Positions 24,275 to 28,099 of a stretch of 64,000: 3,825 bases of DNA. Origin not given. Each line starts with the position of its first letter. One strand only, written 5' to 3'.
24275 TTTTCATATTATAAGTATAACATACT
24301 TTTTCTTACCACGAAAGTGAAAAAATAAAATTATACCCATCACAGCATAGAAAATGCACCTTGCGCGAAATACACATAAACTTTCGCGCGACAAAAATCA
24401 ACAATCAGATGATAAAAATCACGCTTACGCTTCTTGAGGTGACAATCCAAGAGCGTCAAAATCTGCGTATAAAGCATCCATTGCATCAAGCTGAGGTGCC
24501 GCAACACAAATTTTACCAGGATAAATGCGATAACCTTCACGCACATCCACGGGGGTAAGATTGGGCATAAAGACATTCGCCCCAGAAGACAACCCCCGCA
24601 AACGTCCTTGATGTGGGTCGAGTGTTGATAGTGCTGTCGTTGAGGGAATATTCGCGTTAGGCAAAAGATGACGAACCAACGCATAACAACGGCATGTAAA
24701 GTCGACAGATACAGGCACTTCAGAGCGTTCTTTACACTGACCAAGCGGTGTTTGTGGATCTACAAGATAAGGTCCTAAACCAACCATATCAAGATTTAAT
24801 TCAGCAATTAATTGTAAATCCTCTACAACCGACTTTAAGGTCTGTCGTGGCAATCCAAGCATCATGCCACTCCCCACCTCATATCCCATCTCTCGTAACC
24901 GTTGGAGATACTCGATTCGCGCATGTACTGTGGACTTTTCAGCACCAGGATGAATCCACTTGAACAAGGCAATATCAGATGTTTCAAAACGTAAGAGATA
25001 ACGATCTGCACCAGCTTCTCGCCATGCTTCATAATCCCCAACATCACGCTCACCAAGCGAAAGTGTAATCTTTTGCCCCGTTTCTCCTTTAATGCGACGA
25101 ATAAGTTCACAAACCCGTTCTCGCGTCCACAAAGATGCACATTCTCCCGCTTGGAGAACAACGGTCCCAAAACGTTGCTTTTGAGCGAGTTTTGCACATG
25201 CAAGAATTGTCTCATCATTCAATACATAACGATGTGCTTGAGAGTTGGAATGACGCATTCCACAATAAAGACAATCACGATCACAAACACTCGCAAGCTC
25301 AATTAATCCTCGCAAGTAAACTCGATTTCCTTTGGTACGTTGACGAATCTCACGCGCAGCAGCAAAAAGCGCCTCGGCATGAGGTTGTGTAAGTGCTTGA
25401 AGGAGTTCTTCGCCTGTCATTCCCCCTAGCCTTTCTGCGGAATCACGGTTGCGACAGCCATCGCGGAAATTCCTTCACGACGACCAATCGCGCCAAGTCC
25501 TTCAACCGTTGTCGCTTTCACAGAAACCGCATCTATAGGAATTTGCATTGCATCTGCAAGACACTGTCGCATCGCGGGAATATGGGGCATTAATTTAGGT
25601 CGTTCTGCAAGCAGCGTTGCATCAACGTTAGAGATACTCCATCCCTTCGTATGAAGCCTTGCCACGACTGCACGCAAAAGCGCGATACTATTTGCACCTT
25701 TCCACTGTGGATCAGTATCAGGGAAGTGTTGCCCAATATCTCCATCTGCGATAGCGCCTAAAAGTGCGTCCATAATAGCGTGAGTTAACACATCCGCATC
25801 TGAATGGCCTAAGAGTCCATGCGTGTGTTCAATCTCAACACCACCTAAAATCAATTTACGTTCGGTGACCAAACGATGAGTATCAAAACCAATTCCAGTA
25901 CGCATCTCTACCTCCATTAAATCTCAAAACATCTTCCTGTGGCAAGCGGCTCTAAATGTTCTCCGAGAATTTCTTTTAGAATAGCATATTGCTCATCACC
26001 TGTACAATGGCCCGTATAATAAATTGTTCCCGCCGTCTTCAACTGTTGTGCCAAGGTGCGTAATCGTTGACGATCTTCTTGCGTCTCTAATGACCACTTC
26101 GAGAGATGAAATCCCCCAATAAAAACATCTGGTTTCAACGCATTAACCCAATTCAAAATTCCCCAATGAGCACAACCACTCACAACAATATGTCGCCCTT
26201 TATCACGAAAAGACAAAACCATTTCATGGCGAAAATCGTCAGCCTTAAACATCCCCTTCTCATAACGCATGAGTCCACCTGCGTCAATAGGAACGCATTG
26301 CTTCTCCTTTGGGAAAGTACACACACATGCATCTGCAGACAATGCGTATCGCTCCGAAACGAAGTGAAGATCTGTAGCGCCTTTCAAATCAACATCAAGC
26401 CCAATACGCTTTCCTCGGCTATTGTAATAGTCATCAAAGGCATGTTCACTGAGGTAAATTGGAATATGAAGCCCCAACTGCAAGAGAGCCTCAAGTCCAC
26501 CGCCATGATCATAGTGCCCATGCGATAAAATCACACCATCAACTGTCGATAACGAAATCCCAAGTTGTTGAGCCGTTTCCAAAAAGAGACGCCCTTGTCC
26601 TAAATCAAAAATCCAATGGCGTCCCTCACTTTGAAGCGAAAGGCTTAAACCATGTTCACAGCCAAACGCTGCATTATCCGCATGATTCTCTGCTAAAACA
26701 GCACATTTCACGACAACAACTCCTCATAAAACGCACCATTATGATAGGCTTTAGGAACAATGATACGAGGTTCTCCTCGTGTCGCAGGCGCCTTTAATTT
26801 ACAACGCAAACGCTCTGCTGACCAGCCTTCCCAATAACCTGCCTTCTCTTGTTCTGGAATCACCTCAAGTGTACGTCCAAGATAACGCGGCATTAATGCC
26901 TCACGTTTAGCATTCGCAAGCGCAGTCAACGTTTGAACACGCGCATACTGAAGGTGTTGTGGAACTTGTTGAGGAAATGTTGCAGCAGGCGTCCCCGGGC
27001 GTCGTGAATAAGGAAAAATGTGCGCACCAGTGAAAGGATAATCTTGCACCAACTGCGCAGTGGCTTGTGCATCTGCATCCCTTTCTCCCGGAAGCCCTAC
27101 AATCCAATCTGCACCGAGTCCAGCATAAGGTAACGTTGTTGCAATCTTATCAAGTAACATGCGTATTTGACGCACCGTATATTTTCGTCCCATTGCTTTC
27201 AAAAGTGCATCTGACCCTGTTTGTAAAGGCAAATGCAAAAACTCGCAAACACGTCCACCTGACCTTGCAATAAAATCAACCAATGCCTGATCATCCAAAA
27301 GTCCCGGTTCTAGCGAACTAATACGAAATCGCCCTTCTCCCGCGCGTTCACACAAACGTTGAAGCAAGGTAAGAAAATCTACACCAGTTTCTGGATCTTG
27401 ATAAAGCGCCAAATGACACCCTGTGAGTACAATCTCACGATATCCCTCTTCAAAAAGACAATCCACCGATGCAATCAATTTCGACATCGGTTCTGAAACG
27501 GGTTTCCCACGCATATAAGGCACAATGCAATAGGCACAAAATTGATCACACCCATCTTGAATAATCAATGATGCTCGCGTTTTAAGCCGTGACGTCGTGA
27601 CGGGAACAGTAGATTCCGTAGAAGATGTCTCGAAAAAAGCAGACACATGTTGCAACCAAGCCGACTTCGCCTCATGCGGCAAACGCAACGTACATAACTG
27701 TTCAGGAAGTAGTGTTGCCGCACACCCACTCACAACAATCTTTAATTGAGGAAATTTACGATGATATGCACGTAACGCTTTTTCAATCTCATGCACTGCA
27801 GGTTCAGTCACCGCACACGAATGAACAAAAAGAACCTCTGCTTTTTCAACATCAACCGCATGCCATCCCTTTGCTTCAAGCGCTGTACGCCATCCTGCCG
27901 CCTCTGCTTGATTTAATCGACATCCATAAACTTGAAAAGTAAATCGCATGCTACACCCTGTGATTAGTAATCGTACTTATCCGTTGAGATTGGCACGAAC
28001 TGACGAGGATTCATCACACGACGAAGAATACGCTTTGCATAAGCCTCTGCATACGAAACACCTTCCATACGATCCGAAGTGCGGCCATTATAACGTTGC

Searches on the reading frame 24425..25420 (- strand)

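Call 23: search_protein_families(library=pfam, proteins=[window:24425-25420:-], max_evalue=0.00001)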
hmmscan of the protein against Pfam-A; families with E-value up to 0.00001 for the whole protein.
window:24425-25420:- (331 aa): 1 family
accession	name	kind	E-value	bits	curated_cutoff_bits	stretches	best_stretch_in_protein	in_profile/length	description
PF04055.27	Radical_SAM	-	6.9e-14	52.8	29.5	1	42-205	3-166/166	Radical SAM superfamily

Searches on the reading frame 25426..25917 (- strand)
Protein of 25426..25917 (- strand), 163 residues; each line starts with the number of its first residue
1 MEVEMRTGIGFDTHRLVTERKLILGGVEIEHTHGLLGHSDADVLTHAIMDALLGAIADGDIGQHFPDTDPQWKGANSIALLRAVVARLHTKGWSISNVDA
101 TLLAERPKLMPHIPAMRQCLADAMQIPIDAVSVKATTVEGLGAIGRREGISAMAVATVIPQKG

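Call 23: search_protein_families(library=pfam, proteins=[window:25426-25917:-], max_evalue=0.00001)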
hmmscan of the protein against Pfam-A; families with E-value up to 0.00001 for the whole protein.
window:25426-25917:- (163 aa): 1 family
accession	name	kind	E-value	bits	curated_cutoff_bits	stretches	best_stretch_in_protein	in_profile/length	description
PF02542.21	YgbB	-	1.1e-68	230.9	26.7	1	5-158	1-154/155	YgbB family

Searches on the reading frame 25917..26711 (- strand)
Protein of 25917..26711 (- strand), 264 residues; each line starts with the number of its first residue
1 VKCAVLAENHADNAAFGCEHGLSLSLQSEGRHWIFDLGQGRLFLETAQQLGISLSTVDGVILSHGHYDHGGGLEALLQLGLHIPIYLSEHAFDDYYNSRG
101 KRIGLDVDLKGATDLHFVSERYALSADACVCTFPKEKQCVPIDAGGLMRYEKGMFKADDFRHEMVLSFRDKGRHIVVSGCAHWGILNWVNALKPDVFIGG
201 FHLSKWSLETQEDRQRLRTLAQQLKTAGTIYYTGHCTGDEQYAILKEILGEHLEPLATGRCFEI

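Call 23: search_protein_families(library=pfam, proteins=[window:25917-26711:-], max_evalue=0.00001)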
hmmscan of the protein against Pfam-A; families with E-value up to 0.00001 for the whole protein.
window:25917-26711:- (264 aa): 2 families
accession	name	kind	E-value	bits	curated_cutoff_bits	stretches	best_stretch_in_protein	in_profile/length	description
PF00753.33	Lactamase_B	-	9e-09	36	22.7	1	40-105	29-92/196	Metallo-beta-lactamase superfamily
PF12706.13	Lactamase_B_2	-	3.8e-06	27.1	27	1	47-93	22-68/200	Beta-lactamase superfamily domain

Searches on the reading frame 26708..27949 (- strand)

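Call 9: search_protein_families(library=pfam, proteins=[window:26708-27949:-])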
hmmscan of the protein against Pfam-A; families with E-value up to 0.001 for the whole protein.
window:26708-27949:- (413 aa): 2 families
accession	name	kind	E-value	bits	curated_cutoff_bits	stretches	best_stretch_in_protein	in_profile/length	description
PF04055.27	Radical_SAM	-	7.4e-20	72.2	29.5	1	129-300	2-165/166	Radical SAM superfamily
PF00919.26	UPF0004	-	1.2e-16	61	27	1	2-87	1-88/98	Uncharacterized protein family UPF0004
